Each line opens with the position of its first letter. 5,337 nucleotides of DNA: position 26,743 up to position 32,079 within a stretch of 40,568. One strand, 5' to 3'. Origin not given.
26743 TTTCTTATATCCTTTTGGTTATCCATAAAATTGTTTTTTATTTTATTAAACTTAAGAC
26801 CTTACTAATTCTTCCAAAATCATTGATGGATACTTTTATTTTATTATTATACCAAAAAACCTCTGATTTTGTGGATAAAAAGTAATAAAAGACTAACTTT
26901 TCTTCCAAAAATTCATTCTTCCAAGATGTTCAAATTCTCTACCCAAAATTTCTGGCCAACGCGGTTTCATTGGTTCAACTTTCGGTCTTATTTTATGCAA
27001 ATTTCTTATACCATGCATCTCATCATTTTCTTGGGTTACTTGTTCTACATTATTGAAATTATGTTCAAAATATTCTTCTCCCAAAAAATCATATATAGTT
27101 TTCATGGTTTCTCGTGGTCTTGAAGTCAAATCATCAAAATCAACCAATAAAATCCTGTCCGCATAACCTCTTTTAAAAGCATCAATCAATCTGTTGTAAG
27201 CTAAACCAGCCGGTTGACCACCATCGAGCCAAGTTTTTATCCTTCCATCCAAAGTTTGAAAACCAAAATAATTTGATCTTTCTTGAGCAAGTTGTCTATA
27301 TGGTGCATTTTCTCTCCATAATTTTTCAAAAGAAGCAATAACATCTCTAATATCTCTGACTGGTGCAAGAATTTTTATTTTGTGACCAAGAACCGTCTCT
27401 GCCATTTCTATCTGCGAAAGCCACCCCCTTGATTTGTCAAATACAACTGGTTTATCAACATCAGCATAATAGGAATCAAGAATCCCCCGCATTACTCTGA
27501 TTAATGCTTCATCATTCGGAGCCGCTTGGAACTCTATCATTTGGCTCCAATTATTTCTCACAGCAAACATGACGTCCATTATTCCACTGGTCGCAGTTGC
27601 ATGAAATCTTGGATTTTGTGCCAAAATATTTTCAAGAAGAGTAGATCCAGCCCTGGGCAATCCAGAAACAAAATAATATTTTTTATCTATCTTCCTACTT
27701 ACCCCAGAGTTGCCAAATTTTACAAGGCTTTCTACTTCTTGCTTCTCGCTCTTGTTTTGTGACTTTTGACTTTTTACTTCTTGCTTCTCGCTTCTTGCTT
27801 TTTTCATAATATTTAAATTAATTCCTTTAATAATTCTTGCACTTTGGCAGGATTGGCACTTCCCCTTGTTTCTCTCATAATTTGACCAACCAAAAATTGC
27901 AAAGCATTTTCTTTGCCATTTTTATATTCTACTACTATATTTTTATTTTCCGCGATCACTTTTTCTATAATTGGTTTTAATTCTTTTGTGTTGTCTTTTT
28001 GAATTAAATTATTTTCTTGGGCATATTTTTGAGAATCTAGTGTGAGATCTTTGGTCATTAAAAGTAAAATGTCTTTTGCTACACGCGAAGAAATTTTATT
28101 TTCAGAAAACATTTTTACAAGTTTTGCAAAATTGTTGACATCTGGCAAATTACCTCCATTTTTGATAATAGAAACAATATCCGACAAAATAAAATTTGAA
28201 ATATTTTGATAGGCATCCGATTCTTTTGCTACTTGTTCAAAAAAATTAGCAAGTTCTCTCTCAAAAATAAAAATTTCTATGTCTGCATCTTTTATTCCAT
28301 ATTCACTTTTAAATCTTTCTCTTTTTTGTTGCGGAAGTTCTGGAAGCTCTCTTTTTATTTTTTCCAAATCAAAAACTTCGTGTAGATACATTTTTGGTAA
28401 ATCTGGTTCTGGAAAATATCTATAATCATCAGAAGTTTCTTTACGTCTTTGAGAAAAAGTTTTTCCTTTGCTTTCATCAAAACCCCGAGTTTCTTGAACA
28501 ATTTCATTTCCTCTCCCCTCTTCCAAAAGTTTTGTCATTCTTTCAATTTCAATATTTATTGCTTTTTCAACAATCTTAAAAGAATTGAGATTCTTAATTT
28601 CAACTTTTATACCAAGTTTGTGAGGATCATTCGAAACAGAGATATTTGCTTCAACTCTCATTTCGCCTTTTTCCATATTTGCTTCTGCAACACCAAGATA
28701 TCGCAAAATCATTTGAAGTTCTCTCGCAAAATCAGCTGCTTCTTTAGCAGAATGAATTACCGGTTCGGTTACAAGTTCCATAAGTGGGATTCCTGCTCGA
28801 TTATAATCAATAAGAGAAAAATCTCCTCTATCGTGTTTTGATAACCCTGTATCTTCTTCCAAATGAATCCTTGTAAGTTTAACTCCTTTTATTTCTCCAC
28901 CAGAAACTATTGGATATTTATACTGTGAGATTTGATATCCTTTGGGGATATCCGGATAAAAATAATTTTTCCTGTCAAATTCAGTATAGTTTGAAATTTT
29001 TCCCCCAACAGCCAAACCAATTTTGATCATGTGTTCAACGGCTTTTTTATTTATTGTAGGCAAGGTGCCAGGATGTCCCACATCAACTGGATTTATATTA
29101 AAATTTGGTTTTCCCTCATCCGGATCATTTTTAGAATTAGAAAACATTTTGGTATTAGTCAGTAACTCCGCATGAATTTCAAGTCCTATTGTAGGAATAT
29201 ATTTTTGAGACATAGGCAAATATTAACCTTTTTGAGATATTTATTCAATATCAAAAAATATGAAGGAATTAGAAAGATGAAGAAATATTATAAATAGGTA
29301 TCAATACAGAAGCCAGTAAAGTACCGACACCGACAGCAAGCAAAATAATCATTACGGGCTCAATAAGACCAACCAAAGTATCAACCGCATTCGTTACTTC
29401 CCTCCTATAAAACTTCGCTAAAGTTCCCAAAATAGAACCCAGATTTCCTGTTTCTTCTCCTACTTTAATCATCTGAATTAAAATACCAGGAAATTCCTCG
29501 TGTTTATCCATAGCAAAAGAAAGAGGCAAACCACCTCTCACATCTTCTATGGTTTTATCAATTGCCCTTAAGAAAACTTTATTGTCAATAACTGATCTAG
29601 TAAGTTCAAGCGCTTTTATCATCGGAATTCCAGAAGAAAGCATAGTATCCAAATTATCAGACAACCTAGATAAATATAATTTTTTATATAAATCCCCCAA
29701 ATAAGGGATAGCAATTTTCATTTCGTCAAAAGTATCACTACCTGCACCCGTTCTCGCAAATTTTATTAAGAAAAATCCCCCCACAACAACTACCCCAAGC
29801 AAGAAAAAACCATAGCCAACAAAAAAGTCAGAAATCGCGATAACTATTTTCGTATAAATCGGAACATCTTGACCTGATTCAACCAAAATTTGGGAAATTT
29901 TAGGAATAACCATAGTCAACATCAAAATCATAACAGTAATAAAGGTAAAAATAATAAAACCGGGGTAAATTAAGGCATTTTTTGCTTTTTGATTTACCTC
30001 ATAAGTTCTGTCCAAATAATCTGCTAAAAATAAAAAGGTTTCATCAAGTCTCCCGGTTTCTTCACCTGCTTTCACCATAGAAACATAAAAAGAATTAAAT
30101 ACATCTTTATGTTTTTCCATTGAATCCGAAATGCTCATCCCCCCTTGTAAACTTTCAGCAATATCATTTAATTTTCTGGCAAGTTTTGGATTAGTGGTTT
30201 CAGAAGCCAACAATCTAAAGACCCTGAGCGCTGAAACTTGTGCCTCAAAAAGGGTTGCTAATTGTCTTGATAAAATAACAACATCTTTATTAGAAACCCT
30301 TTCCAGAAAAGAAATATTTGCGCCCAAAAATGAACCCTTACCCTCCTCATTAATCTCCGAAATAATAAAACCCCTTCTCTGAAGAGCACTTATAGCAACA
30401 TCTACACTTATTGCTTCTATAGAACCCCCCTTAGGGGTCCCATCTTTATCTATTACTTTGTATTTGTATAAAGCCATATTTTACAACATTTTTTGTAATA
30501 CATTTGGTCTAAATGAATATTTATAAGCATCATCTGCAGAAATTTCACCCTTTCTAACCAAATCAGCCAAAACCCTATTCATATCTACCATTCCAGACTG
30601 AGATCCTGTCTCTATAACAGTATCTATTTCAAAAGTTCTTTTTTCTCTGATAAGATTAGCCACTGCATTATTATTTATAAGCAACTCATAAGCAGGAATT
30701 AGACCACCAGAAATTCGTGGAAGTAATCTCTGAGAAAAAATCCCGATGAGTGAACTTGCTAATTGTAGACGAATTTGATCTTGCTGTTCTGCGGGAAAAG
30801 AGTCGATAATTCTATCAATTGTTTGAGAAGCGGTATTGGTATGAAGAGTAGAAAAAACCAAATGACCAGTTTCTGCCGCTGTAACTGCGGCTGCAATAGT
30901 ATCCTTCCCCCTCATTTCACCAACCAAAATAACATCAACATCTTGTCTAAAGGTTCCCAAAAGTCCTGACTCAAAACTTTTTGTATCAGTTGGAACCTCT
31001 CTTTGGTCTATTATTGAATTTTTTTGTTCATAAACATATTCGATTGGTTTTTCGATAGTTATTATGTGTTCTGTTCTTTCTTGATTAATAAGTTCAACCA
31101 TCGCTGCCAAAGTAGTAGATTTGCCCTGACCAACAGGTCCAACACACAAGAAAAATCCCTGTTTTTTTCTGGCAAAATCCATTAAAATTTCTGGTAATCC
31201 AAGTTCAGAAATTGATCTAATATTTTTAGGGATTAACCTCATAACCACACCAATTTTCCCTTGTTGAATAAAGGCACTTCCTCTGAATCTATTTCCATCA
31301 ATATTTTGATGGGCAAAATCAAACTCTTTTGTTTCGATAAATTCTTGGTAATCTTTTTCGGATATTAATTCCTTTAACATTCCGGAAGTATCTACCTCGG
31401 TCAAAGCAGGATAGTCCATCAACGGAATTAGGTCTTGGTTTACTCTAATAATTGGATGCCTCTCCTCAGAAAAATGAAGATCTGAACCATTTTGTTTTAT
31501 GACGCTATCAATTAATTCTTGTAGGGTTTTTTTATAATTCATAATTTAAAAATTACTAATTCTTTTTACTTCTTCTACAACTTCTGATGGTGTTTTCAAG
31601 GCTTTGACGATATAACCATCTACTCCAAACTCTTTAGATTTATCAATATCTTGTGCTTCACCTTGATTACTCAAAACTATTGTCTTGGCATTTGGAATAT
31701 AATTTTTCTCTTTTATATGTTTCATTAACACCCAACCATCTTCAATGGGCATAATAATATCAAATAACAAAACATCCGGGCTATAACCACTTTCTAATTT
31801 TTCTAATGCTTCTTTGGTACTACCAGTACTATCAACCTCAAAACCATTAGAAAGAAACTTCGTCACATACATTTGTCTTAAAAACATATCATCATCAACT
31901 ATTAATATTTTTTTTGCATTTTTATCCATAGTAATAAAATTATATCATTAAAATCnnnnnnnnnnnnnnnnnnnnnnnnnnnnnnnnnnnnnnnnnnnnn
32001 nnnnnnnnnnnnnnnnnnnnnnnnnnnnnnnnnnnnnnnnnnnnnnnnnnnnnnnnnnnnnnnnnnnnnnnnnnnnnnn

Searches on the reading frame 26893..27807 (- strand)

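Call 65: search_protein_families(library=pfam, proteins=[window:26893-27807:-], max_evalue=0.00001)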
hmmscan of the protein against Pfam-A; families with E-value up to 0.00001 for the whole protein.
window:26893-27807:- (304 aa): 2 families
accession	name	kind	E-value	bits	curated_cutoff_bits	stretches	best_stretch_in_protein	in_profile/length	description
PF13469.12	Sulfotransfer_3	-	1.3e-17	65.3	27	1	46-246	3-214/216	Sulfotransferase family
PF00685.33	Sulfotransfer_1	-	8.1e-14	52.1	22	1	46-273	5-211/255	Sulfotransferase domain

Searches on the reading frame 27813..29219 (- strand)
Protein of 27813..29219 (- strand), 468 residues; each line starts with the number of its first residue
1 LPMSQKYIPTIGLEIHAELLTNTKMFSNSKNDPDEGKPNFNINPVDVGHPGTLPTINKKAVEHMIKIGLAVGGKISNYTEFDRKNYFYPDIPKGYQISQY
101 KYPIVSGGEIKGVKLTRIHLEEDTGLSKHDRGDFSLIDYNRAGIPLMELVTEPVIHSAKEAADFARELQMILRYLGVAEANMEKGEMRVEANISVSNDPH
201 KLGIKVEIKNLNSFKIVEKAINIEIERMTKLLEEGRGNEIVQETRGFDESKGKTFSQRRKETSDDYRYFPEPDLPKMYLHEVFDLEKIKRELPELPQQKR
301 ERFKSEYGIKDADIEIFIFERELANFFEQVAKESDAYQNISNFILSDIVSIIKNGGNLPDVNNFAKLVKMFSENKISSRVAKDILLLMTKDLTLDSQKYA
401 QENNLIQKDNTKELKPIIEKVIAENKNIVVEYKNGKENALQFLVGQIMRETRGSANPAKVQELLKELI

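Call 65: search_protein_families(library=pfam, proteins=[window:27813-29219:-], max_evalue=0.00001)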
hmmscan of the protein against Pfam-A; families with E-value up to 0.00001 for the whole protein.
window:27813-29219:- (468 aa): 2 families
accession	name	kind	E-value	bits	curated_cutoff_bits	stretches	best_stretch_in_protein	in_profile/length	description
PF02934.20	GatB_N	-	7.5e-103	343.9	23.4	1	10-281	2-273/277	GatB/GatE catalytic domain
PF02637.23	GatB_Yqey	-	2.8e-33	115.3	27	1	325-468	1-148/148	GatB domain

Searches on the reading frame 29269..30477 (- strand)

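Call 98: search_protein_families(library=pfam, proteins=[window:29269-30477:-], max_evalue=0.00001)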
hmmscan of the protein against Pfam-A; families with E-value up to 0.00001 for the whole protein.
window:29269-30477:- (402 aa): 1 family
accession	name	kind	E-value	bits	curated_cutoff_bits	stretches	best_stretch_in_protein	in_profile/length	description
PF00482.28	T2SSF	-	1.1e-57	193.8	25.2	2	70-192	2-125/125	Type II secretion system (T2SS), protein F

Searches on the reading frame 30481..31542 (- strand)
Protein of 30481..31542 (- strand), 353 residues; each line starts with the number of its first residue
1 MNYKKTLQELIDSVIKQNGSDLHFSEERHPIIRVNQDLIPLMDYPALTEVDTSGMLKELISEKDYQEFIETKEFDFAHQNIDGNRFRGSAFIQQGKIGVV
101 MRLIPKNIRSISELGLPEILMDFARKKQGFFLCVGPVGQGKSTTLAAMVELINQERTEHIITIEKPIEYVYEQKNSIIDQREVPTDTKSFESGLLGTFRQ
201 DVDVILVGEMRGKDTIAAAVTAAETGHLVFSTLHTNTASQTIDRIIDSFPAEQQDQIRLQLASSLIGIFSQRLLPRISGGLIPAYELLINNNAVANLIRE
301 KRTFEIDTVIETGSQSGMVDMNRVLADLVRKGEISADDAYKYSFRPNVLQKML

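Call 98: search_protein_families(library=pfam, proteins=[window:30481-31542:-], max_evalue=0.00001)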
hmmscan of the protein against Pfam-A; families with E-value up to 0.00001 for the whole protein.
window:30481-31542:- (353 aa): 1 family
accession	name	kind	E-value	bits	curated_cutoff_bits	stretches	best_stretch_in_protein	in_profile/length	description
PF00437.27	T2SSE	-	5.4e-40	137.6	24.9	1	5-276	10-280/370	Type II/IV secretion system protein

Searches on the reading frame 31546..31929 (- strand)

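Call 98: search_protein_families(library=pfam, proteins=[window:31546-31929:-], max_evalue=0.00001)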
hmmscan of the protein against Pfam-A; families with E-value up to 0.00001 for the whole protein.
window:31546-31929:- (127 aa): 1 family
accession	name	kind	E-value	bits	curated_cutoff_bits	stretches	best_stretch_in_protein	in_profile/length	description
PF00072.30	Response_reg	-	8.9e-19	68.1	30.2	1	8-118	1-107/111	Response regulator receiver domain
